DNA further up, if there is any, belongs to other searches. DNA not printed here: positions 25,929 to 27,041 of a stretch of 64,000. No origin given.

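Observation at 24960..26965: Self-contained GC-richer three-gene cassette (double-HTH protein / 93-aa unknown / ParB-Srx-fold DGRHR protein) between recR and rplU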

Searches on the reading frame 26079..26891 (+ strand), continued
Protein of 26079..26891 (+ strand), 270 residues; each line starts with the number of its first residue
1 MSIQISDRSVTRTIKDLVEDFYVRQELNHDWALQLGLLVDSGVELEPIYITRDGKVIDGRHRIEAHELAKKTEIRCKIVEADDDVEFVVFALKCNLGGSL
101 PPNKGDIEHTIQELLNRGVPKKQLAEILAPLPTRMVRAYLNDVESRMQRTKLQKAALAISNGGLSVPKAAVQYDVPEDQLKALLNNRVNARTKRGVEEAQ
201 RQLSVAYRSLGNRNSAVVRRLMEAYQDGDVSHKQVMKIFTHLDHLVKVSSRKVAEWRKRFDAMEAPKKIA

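Call 25: predict_structure(alignment_id=A1)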
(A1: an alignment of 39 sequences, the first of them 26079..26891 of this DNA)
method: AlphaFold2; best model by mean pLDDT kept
length: 270 residues; sequences in the alignment: 39
mean_pLDDT: 86.5   pTM: 0.63
mean pLDDT of the five models: 86.5, 85.7, 85.7, 85.3, 85.0
residues with pLDDT >= 90: 131; 70-90: 119; 50-70: 17; < 50: 3
segments of 3 or more residues with pLDDT < 50: 268-270
pLDDT, mean of each block of 10 residues (from residue 1): 88 90 80 93 93 91 93 95 90 86 89 90 90 92 88 84 86 89 69 70 88 91 95 93 88 80 57
secondary structure, 60 per line:
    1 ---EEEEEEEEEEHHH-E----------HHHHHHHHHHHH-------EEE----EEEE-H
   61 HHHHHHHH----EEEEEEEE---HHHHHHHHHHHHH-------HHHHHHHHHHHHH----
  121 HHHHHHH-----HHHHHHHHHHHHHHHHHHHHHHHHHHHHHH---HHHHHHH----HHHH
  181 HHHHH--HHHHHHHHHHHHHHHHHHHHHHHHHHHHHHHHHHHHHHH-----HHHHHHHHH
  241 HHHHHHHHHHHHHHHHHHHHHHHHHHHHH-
elements in order: E4-13 H29-40 E48-50 E55-58 H60-68 E73-80 H84-96 H104-116 H121-127 H133-162 H166-172 H177-185 H188-226 H232-269

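Call 28: fold_search(model_id=the predicted structure, library=pdb)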
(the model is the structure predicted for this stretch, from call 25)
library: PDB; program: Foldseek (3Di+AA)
matches with E <= 10: 330; with E <= 0.001: 21
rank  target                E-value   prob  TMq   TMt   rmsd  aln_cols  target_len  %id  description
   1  7bnr_A                1.6e-06  1.00  0.31  0.43  15.7       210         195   17  Crystal structure of a ParB Q52A mutant from Myxococcus xanthus bound to CTPyS (released 2021-09-08)
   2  7nfu_B                1.1e-05  1.00  0.39  0.48   9.6       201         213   18  Crystal structure of C-terminally truncated Geobacillus thermoleovorans nucleoid occlusion protein Noc (released 2021-02-17)
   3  7bnk_B                1.1e-05  1.00  0.32  0.44  15.1       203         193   18  Crystal structure of ParB from Myxococcus xanthus bound to CDP and Monothiophosphate (released 2021-09-08)
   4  6sdk_A                1.2e-05  1.00  0.31  0.41  14.5       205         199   16  Crystal structure of bacterial ParB dimer bound to CDP (released 2019-10-23)
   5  7bnk_A                1.4e-05  1.00  0.32  0.43  15.4       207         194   17  Crystal structure of ParB from Myxococcus xanthus bound to CDP and Monothiophosphate (released 2021-09-08)
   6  5k5d_B                1.9e-05  1.00  0.37  0.39  10.2       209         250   15  Structure of the C2221 form of Pnob8-like ParB-N domain (released 2016-06-15)
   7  6sdk_B                1.9e-05  1.00  0.30  0.40  14.6       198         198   16  Crystal structure of bacterial ParB dimer bound to CDP (released 2019-10-23)
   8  5k5d_A                2.2e-05  1.00  0.36  0.39  10.4       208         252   15  Structure of the C2221 form of Pnob8-like ParB-N domain (released 2016-06-15)
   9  7nfu_A                3.3e-05  1.00  0.39  0.46   9.6       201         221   16  Crystal structure of C-terminally truncated Geobacillus thermoleovorans nucleoid occlusion protein Noc (released 2021-02-17)
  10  7o0n_A                3.7e-05  1.00  0.31  0.42  15.3       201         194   17  Crystal structure of a ParB E93A mutant from Myxococcus xanthus bound to CDP and monothiophosphate (released 2021-09-15)
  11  7ol9_B                3.7e-05  1.00  0.30  0.39  16.7       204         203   14  Crystal structure of C-terminally truncated Bacillus subtilis nucleoid occlusion protein (Noc) complexed to the Noc-bi (released 2022-03-09)
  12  7bnr_B                3.9e-05  1.00  0.31  0.42  14.4       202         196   15  Crystal structure of a ParB Q52A mutant from Myxococcus xanthus bound to CTPyS (released 2021-09-08)
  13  5k5d_C                8.0e-05  1.00  0.35  0.38  10.9       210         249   16  Structure of the C2221 form of Pnob8-like ParB-N domain (released 2016-06-15)
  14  7ng0                  1.9e-04  1.00  0.32  0.43  15.0       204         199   16  Crystal structure of N- and C-terminally truncated Geobacillus thermoleovorans nucleoid occlusion protein Noc (released 2021-02-17)
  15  5k5a                  2.0e-04  1.00  0.34  0.34   4.6       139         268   19  Structure of the pNOB8-like ParB N-domain (released 2016-06-15)
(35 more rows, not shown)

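Call 70: find_related_loci(query=A1, collection=viral_contigs, flank=6000)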
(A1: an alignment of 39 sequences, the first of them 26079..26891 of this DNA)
Query A1 (270 aa) in viral_contigs; peptide patterns used: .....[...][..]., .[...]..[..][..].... (x = any residue, [..] = any of these).
136 stretches matched a pattern; 14 encode a relative of the query (tblastn E <= 1e-3); 14 distinct loci.
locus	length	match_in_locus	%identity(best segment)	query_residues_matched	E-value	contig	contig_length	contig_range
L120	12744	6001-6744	40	14-263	3e-54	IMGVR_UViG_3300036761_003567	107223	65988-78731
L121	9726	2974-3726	37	13-260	2e-44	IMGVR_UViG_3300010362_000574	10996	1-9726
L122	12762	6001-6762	33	11-260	4e-39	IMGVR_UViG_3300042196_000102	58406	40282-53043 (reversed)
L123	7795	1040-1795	33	14-261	3e-38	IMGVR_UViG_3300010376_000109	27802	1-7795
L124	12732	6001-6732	29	14-261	1e-31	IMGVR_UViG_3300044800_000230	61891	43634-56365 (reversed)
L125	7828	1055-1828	29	8-262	7e-27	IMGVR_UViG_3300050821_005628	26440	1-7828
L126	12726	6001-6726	31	19-261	6e-28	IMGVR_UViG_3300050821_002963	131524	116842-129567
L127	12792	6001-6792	26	14-270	7e-23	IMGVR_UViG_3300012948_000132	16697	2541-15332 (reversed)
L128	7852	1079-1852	29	8-262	7e-27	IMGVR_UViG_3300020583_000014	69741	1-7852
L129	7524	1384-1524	49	45-88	4e-6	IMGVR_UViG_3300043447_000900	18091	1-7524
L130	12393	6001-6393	26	19-145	2e-5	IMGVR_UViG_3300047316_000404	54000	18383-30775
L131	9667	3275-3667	26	19-145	2e-5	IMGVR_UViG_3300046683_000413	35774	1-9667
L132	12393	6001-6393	26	19-145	2e-5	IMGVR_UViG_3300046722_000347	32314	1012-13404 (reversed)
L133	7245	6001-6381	27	4-128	3e-5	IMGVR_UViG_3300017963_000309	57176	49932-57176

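Call 74: search_protein_families(library=phrogs, proteins=[L122:4452-5873:+, L122:7170-8471:+, L125:3689-5089:+, L123:2460-3626:+, L124:3447-4613:-, L127:6861-7766:+, L127:8601-9467:+, L120:6884-7504:+, L120:4141-4872:-, L121:3875-4588:-], max_evalue=0.001)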
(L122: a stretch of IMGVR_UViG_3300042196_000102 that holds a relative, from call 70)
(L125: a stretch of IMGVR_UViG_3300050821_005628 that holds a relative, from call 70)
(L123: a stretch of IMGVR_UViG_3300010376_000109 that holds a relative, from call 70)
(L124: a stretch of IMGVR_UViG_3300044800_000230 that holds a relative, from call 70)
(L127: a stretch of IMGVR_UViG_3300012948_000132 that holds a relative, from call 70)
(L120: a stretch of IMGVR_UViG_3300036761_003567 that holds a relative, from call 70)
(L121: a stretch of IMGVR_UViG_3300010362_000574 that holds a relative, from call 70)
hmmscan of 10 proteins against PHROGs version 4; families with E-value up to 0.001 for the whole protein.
L122:4452-5873:+ (473 aa): 1 family
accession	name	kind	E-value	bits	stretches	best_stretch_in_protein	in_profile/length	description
phrog_17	-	DNA, RNA and nucleotide metabolism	3e-15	56.3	1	80-466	545-829/1445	DNA polymerase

L122:7170-8471:+ (433 aa): 8 families
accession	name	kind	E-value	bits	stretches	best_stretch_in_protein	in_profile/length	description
phrog_17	-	DNA, RNA and nucleotide metabolism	6.4e-72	244.1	1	21-430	838-1232/1445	DNA polymerase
phrog_2573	-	DNA, RNA and nucleotide metabolism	1.3e-27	97.9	1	184-411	5-248/336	DNA polymerase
phrog_12241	-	DNA, RNA and nucleotide metabolism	1.2e-18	68.4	1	69-180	389-499/502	DNA polymerase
phrog_5995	-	DNA, RNA and nucleotide metabolism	1.6e-14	55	1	258-423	3-159/236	DNA polymerase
phrog_10285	-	DNA, RNA and nucleotide metabolism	1.9e-13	51.1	1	166-291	27-153/321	DNA polymerase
phrog_15971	-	DNA, RNA and nucleotide metabolism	1.8e-11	44.8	1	27-268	11-231/376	DNA polymerase I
phrog_23226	-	DNA, RNA and nucleotide metabolism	4.5e-09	36.3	1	70-235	212-380/611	DNA polymerase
phrog_12116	-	DNA, RNA and nucleotide metabolism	2.7e-07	31.8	1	163-226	4-67/81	DNA polymerase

L125:3689-5089:+ (466 aa): 3 families
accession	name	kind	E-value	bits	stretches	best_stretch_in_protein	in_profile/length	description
phrog_6218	-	DNA, RNA and nucleotide metabolism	3.4e-07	30.8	1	11-357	7-339/506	ParB-like partition protein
phrog_1033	-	DNA, RNA and nucleotide metabolism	9.5e-07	29.9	1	9-330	33-294/334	ParB-like partition protein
phrog_339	-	tail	9e-05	21.9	1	95-391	579-812/1123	tail length tape measure protein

L123:2460-3626:+ (388 aa): 1 family
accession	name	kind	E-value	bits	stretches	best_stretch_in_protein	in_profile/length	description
phrog_1362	-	unknown function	6.7e-31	108.8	1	18-387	3-386/391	-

L124:3447-4613:- (388 aa): 5 families
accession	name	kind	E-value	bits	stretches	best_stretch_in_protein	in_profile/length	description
phrog_1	-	integration and excision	1.6e-51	177.3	1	33-367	117-438/611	integrase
phrog_216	-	integration and excision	6.8e-29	101.9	1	189-377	50-237/301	integrase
phrog_7685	-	integration and excision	8.8e-09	36.2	1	290-367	156-226/240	integrase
phrog_23271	-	unknown function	5.6e-08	33.6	1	326-359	13-46/67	-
phrog_34557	-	integration and excision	0.00017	22.4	1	322-361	124-163/183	integrase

L127:6861-7766:+ (301 aa): 3 families
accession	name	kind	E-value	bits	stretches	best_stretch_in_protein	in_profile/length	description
phrog_1218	-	DNA, RNA and nucleotide metabolism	7e-11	43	1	7-196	8-193/364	exonuclease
phrog_69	-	DNA, RNA and nucleotide metabolism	0.00033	20.8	1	6-235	87-287/501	exonuclease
phrog_1706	-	DNA, RNA and nucleotide metabolism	0.00078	20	0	18-279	56-252/293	CRISPR/Cas system associated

L127:8601-9467:+ (288 aa): 1 family
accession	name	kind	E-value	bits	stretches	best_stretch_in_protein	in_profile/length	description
phrog_124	-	DNA, RNA and nucleotide metabolism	0.00019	21.9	1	10-268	41-260/382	Sak4-like ssDNA annealing protein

L120:6884-7504:+ (206 aa): 0 families

L120:4141-4872:- (243 aa): 1 family
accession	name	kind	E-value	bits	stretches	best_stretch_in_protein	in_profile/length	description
phrog_139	-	other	1.7e-08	35.2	1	90-241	80-259/342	deoxynucleoside monophosphate kinase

L121:3875-4588:- (237 aa): 0 families

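Call 110: search_protein_families(library=pfam, proteins=[L003:5987-6826:+], max_evalue=0.01)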
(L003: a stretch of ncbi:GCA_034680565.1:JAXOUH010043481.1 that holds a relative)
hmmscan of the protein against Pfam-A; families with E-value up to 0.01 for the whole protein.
L003:5987-6826:+ (279 aa): 1 family
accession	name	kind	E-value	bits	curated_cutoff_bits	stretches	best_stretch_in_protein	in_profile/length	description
PF00233.25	PDEase_I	-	0.00035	20.8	24.8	1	88-173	1-83/238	3'5'-cyclic nucleotide phosphodiesterase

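Call 120: search_dna_similar(query=window:26079-26891:+, collection=phages, mode=protein, max_evalue=0.001, max_rows=15)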
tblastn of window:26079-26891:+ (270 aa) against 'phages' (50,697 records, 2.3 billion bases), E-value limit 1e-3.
No match.

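Call 121: search_dna_similar(query=window:26079-26891:+, collection=plasmids, mode=protein, max_evalue=0.001, max_rows=15)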
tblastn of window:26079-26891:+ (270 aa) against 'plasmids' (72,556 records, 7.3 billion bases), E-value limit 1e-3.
No match.
